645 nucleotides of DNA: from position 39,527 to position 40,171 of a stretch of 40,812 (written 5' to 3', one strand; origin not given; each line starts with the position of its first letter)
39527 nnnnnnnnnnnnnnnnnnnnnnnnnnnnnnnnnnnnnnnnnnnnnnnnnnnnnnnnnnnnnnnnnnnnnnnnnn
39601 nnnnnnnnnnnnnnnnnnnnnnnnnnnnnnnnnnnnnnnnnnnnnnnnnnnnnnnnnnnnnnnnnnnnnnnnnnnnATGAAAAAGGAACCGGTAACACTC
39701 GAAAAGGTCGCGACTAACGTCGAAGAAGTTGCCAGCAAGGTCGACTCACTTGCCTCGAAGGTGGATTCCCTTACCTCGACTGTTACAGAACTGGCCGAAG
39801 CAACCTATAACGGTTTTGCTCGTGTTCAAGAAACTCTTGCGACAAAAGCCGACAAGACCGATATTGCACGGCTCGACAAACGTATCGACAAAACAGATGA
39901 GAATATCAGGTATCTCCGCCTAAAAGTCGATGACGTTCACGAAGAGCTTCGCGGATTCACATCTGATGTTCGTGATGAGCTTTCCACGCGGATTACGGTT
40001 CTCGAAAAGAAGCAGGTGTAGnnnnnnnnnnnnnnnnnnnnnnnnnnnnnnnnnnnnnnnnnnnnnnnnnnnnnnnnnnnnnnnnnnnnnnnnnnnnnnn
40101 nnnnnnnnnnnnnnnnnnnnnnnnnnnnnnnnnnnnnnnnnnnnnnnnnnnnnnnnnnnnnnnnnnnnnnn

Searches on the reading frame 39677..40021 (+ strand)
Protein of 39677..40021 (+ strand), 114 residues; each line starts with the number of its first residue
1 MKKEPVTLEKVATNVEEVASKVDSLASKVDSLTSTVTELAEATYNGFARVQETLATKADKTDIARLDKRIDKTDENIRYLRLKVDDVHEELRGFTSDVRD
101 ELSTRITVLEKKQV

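Call 9: search_protein_families(library=pfam, proteins=[window:39677-40021:+], max_evalue=0.01)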
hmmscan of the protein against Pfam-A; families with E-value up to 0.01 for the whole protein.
window:39677-40021:+ (114 aa): 16 families
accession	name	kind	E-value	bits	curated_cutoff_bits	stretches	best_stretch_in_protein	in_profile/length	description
PF05531.17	NPV_P10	-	0.00013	22.8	29.8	0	8-41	6-39/75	Nucleopolyhedrovirus P10 protein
PF07889.17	DUF1664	-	0.0004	20.8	34.6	0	60-112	65-116/124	Protein of unknown function (DUF1664)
PF08702.15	Fib_alpha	-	0.00051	20.7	29.9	1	9-99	31-126/143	Fibrinogen alpha/beta chain family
PF01519.22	DUF16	-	0.0012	19.7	40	0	7-43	35-71/104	Protein of unknown function DUF16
PF04728.18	LPP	-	0.0012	19.6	29.1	0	14-41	1-28/53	Lipoprotein leucine-zipper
PF17072.10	Spike_torovirin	-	0.002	16.7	35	1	6-56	877-927/1272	Torovirinae spike glycoprotein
PF01442.23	Apolipoprotein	-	0.0036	17.5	90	1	9-111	62-161/190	Apolipoprotein A1/A4/E domain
PF16043.11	DUF4795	-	0.005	16.7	34.8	1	8-102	23-115/208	Domain of unknown function (DUF4795)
PF06009.19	Laminin_II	-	0.0053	17.2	33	0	59-100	15-56/138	Laminin Domain II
PF11559.13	ADIP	-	0.0054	17.2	34.3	0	55-103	58-108/151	Afadin- and alpha -actinin-Binding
PF06825.17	HSBP1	-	0.0059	16.9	28.6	0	16-41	23-48/51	Heat shock factor binding protein 1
PF06005.17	ZapB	-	0.0063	17.4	31.5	0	64-97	7-40/71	Cell division protein ZapB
PF06103.16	DUF948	-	0.007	17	37.2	0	7-52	20-65/89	Bacterial protein of unknown function (DUF948)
PF04513.17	Baculo_PEP_C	-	0.007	16.9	38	0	13-94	30-111/140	Baculovirus polyhedron envelope protein, PEP, C terminus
PF10779.14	XhlA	-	0.0074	16.9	34.7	0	62-94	5-44/67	Haemolysin XhlA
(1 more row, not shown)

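Call 13: find_encoding_contigs(protein=window:39677-40021:+, flank=10000, max_places=10)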
Protein window:39677-40021:+ (114 aa): 10 contigs read that carry it; 8 places shown.
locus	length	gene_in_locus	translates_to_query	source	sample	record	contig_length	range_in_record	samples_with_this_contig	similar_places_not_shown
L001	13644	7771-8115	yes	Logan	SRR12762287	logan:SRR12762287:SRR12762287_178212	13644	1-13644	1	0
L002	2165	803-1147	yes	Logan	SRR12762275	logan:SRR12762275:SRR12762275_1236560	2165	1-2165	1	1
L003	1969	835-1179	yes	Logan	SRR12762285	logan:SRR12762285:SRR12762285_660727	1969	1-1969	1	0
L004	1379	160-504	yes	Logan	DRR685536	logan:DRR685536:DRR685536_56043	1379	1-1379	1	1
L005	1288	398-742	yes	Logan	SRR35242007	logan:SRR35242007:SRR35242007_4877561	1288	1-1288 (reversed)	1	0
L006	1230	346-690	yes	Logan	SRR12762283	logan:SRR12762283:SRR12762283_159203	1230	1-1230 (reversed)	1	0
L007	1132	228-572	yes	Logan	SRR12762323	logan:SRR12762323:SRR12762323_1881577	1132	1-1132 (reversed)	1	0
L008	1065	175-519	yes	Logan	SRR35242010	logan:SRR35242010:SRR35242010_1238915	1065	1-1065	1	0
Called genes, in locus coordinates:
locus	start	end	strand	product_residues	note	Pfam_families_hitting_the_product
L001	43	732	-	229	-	PF02777:Sod_Fe_C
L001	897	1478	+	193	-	PF07486:Hydrolase_2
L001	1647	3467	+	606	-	-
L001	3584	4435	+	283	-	PF00753:Lactamase_B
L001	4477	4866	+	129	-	PF02452:PemK_toxin (weak)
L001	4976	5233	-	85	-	PF00830:Ribosomal_L28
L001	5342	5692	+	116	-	PF05635:23S_rRNA_IVP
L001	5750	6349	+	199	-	PF02163:Peptidase_M50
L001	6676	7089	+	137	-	PF00164:Ribosom_S12_S23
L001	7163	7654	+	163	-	PF00177:Ribosomal_S7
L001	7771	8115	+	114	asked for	-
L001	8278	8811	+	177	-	-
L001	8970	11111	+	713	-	PF00009:GTP_EFTU, PF03144:GTP_EFTU_D2, PF22042:EF-G_D2, PF14492:EFG_III, PF16658:RF3_C (weak), PF03764:EFG_IV, PF00679:EFG_C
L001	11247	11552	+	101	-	PF00076:RRM_1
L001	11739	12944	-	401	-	PF02812:ELFV_dehydrog_N, PF00208:ELFV_dehydrog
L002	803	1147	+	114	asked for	-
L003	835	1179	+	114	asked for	-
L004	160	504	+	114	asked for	-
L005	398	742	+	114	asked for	-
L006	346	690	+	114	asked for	-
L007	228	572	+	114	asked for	-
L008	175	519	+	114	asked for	-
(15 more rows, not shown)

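Call 19: find_homologous_proteins(query=window:39677-40021:+, max_evalue=0.001)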
Query window:39677-40021:+ (114 aa): 7 proteins with E <= 0.001 among 36 candidates.
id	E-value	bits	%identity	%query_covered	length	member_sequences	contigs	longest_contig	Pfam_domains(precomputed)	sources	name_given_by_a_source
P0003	2.1e-61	222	100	100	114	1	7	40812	-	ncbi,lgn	-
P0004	1.7e-41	158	80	100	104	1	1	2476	-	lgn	-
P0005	1.7e-33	133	58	99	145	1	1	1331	PF23991.2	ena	-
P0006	5.8e-29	118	50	99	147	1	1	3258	PF06825.18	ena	-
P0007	2.1e-28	116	60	99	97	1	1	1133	-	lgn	-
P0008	2.8e-26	109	56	99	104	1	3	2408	-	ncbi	-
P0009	5.0e-23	99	56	99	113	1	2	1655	-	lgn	-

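Call 21: find_encoding_contigs(protein=P0004, flank=10000, max_places=5)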
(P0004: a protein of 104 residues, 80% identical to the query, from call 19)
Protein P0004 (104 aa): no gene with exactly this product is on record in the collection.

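Call 22: find_encoding_contigs(protein=P0006, flank=10000, max_places=5)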
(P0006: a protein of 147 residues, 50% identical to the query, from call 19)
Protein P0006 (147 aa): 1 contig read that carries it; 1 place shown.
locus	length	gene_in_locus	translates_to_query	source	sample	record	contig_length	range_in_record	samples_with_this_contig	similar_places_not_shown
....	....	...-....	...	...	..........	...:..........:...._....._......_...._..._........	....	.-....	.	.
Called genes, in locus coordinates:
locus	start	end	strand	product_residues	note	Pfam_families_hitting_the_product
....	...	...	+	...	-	-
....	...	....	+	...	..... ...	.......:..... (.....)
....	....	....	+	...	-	?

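Call 23: find_encoding_contigs(protein=P0008, flank=10000, max_places=5)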
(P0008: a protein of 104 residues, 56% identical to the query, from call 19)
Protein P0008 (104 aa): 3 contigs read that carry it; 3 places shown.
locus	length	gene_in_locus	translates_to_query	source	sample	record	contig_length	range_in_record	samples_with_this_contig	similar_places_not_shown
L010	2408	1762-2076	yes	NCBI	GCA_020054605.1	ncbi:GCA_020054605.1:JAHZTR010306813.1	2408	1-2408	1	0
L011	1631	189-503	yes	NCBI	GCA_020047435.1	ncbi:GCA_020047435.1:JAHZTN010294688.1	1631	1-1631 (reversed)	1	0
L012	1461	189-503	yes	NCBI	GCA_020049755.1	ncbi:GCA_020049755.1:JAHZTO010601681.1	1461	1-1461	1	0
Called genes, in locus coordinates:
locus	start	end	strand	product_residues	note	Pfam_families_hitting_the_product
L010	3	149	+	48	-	?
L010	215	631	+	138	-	PF00164:Ribosom_S12_S23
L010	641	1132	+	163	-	PF00177:Ribosomal_S7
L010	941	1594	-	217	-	-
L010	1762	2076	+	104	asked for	-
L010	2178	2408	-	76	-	?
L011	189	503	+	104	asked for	-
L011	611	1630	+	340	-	?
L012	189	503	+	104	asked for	-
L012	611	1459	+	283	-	?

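Call 31: find_related_loci(query=A1, collection=genome_contigs, flank=10000)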
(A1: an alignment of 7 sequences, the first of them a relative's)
Query A1 (114 aa) in genome_contigs; peptide patterns used: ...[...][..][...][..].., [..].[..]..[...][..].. (x = any residue, [..] = any of these).
92 stretches matched a pattern, but none encodes a relative of the query by tblastn (E <= 1e-3).

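Call 37: find_encoding_contigs(protein=P0005, flank=10000, max_places=5)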
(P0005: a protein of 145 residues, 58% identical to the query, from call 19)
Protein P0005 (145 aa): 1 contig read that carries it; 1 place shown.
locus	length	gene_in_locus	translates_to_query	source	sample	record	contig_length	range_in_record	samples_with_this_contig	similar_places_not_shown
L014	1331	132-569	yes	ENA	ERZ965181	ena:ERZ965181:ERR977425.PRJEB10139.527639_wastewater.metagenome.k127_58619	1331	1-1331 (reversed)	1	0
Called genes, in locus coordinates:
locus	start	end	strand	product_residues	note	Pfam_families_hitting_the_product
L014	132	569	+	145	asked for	PF23991:DUF7310 (faint)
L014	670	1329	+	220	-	?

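Call 38: find_encoding_contigs(protein=P0007, flank=10000, max_places=5)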
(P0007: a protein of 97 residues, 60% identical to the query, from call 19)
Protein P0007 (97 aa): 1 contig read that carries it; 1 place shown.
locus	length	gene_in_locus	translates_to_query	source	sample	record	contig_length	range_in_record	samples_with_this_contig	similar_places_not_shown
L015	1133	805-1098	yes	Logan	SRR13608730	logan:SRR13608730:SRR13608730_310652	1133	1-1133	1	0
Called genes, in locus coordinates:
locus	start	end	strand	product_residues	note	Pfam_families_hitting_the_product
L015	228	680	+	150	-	-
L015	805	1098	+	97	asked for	-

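Call 39: find_encoding_contigs(protein=P0009, flank=10000, max_places=5)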
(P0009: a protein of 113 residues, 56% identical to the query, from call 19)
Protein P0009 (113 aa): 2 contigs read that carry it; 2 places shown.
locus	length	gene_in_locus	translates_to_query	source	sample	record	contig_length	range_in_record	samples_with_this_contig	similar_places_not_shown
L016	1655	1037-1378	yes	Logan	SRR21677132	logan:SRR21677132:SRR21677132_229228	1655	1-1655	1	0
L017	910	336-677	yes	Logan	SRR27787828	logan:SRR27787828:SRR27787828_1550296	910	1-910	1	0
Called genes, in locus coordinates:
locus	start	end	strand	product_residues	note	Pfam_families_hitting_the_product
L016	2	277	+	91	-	?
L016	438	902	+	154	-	-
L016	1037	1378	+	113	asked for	-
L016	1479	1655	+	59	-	?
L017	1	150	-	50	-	?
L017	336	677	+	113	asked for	-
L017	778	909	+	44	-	?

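Call 46: search_protein_families(library=phrogs, proteins=[window:39677-40021:+], max_evalue=0.01)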
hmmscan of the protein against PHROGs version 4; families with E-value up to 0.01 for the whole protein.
window:39677-40021:+ (114 aa): 9 families
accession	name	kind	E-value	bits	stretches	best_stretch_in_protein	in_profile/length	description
phrog_8488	-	unknown function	0.00037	21.5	0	11-69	4-65/119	-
phrog_5553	-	unknown function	0.0004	21.6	1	6-96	28-112/114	-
phrog_14909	-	head and packaging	0.00088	20.3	0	8-50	69-111/116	virion structural protein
phrog_11678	-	unknown function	0.0013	17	1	10-77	1408-1478/2223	-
phrog_2589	-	tail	0.0015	16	1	6-77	1706-1773/3686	tail protein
phrog_2658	-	other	0.0023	19.2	0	9-42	83-116/126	hol-like chemotaxis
phrog_9414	-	unknown function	0.0025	18.8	0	13-42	38-66/71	-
phrog_1193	-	other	0.0086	17.1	0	60-89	12-41/76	hemolysin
phrog_1056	-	tail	0.0086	15.8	1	10-91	52-132/582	fibritin neck whisker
